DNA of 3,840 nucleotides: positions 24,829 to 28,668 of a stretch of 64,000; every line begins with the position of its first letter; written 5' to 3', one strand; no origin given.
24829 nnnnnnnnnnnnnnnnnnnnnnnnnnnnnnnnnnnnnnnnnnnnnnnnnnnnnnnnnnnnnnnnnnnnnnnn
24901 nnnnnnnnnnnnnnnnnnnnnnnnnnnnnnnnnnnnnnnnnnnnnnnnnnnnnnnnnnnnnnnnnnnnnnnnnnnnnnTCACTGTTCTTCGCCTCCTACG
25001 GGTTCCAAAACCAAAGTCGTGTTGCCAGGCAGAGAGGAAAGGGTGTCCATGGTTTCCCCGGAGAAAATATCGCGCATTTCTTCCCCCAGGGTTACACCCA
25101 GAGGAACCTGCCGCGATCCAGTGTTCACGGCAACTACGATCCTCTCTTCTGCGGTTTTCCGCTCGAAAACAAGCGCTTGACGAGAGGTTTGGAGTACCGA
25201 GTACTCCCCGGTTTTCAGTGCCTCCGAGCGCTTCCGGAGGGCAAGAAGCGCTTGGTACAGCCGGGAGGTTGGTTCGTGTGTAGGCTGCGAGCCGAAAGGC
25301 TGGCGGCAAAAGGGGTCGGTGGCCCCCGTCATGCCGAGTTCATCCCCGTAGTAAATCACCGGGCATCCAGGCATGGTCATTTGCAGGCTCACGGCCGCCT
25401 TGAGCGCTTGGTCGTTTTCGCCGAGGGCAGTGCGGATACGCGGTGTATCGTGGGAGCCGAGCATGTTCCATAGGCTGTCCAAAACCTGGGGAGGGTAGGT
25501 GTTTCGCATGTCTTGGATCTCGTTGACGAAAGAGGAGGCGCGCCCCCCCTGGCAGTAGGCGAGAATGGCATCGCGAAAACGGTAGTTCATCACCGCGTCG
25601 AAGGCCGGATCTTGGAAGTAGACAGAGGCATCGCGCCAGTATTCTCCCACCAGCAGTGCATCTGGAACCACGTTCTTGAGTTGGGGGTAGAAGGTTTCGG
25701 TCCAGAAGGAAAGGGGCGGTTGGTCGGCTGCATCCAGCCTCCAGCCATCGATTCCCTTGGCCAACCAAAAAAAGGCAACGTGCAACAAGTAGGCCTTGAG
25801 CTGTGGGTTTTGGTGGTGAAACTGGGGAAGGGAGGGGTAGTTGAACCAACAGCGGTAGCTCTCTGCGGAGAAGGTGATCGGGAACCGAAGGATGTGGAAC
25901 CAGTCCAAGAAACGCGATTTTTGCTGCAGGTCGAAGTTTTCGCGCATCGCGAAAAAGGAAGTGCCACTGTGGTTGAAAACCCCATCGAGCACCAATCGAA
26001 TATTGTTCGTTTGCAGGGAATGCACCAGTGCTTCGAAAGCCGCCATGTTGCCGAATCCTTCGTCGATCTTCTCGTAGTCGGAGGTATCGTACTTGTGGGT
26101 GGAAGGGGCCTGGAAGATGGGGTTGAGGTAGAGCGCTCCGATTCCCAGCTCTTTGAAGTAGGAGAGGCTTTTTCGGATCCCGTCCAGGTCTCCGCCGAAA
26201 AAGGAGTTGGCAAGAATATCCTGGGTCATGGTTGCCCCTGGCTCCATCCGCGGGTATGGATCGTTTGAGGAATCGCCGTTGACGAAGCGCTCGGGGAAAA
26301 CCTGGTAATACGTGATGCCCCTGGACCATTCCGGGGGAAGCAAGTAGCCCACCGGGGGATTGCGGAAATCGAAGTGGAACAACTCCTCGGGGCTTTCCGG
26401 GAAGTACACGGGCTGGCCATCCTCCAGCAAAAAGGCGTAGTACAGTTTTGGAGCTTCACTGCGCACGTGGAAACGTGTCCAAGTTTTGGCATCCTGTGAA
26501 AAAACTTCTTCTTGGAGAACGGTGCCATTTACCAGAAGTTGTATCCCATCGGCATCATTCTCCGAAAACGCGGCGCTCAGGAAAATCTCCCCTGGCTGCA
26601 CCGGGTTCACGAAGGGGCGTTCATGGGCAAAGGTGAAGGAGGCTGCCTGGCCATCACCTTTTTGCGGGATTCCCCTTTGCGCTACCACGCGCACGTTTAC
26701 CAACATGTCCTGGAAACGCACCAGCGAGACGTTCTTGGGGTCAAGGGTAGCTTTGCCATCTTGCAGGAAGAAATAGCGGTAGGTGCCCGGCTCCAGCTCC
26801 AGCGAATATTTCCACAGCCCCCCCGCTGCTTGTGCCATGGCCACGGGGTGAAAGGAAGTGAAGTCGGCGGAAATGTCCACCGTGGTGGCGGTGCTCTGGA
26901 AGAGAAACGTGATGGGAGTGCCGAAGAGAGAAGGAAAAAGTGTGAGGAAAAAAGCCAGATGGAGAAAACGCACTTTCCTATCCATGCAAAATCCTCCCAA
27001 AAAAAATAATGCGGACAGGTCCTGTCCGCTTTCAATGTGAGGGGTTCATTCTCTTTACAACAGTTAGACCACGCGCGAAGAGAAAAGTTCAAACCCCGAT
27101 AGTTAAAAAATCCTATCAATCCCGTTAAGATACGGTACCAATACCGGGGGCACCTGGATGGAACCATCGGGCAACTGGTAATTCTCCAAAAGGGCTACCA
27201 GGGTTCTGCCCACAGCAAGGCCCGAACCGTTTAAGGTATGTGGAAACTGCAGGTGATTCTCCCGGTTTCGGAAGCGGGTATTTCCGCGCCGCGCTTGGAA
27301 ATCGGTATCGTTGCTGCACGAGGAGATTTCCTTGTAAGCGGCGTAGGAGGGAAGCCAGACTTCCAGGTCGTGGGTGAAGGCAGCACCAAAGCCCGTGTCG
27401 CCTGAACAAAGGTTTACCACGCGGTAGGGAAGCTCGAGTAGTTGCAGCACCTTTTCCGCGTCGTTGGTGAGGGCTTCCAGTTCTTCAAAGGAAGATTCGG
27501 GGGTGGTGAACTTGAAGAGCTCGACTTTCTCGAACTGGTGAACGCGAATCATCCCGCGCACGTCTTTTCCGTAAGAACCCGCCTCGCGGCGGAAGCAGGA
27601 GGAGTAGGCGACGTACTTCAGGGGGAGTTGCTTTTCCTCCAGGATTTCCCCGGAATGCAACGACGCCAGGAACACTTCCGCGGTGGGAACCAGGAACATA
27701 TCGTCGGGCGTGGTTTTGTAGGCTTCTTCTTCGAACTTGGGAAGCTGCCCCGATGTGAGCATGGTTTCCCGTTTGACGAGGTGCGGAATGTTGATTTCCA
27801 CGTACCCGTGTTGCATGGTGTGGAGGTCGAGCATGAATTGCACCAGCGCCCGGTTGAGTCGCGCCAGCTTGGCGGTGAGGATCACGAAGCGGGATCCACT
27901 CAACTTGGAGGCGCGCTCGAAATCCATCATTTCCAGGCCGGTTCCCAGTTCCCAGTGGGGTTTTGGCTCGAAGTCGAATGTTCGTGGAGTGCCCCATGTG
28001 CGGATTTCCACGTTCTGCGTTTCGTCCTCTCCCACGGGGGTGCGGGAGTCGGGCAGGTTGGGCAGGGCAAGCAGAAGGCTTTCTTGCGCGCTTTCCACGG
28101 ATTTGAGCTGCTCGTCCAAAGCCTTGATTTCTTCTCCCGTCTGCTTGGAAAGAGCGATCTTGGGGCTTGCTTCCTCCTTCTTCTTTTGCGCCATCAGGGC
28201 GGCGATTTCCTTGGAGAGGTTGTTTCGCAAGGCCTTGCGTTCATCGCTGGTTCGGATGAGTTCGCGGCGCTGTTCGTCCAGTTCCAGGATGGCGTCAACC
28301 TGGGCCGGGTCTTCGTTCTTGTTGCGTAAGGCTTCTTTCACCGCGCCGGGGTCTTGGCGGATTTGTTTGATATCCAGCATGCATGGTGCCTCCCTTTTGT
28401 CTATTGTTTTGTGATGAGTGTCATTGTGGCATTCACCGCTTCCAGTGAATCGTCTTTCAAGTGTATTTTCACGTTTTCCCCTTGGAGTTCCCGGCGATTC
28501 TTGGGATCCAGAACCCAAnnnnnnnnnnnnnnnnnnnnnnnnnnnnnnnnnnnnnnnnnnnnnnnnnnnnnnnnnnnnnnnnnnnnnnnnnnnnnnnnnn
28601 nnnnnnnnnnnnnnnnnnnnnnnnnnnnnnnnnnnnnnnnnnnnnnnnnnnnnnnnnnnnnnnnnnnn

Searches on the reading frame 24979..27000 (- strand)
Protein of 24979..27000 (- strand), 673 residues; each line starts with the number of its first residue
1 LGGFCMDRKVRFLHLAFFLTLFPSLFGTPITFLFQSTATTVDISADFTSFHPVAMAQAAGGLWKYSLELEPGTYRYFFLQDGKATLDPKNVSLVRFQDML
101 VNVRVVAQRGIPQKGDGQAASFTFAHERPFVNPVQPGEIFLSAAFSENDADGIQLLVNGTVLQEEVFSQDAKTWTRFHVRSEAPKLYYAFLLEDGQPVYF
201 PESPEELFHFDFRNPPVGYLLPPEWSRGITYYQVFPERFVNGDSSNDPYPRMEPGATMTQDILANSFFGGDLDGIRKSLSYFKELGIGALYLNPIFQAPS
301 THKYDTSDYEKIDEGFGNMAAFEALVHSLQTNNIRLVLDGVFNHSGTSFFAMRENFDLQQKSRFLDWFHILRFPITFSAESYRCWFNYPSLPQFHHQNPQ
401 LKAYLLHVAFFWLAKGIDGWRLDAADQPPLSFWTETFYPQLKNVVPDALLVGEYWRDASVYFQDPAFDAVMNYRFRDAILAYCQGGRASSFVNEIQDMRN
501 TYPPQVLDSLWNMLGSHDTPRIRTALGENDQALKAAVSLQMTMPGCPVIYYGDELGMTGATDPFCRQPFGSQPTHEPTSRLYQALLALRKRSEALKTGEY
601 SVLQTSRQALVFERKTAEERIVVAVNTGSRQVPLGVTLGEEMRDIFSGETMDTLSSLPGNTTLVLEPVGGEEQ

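Call 23: search_protein_families(library=pfam, proteins=[window:24979-27000:-], max_evalue=0.001)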
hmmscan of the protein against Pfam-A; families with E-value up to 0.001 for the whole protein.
window:24979-27000:- (673 aa): 4 families
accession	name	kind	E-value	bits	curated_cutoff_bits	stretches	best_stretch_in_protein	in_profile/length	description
PF00128.31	Alpha-amylase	-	6.7e-65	220.5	22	1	233-560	1-359/446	Alpha amylase, catalytic domain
PF16561.11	AMPK1_CBM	-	1e-05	26.1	26.8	1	29-107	2-80/85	Glycogen recognition site of AMP-activated protein kinase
PF22026.2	Alpha-amylase_C_2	-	0.00039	21.2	27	1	598-631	1-34/78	Alpha-amylase C-terminal domain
PF16657.11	Malt_amylase_C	-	0.00058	20.3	27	0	598-655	1-61/75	Maltogenic Amylase, C-terminal domain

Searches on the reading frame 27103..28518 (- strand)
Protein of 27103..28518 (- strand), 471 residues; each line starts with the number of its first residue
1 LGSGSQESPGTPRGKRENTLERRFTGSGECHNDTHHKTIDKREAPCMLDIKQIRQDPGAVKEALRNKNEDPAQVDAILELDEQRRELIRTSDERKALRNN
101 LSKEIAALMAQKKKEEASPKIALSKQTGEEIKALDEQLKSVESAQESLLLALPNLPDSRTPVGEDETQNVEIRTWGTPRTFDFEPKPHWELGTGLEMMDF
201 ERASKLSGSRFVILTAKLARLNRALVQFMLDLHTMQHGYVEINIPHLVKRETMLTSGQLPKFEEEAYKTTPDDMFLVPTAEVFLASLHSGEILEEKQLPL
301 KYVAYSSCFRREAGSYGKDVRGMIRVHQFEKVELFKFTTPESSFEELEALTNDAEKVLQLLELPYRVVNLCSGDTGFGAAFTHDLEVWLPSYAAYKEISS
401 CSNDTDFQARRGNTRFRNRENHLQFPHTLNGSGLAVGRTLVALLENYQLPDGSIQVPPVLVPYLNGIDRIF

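Call 23: search_protein_families(library=pfam, proteins=[window:27103-28518:-], max_evalue=0.001)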
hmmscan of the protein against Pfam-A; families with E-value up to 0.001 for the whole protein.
window:27103-28518:- (471 aa): 2 families
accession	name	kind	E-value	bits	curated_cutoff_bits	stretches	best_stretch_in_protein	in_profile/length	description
PF00587.30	tRNA-synt_2b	-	3.4e-40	138.4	29.3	1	272-447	9-179/179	tRNA synthetase class II core domain (G, H, P, S and T)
PF02403.27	Seryl_tRNA_N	-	9.4e-30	103.5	28.2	1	47-156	1-108/108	Seryl-tRNA synthetase N-terminal domain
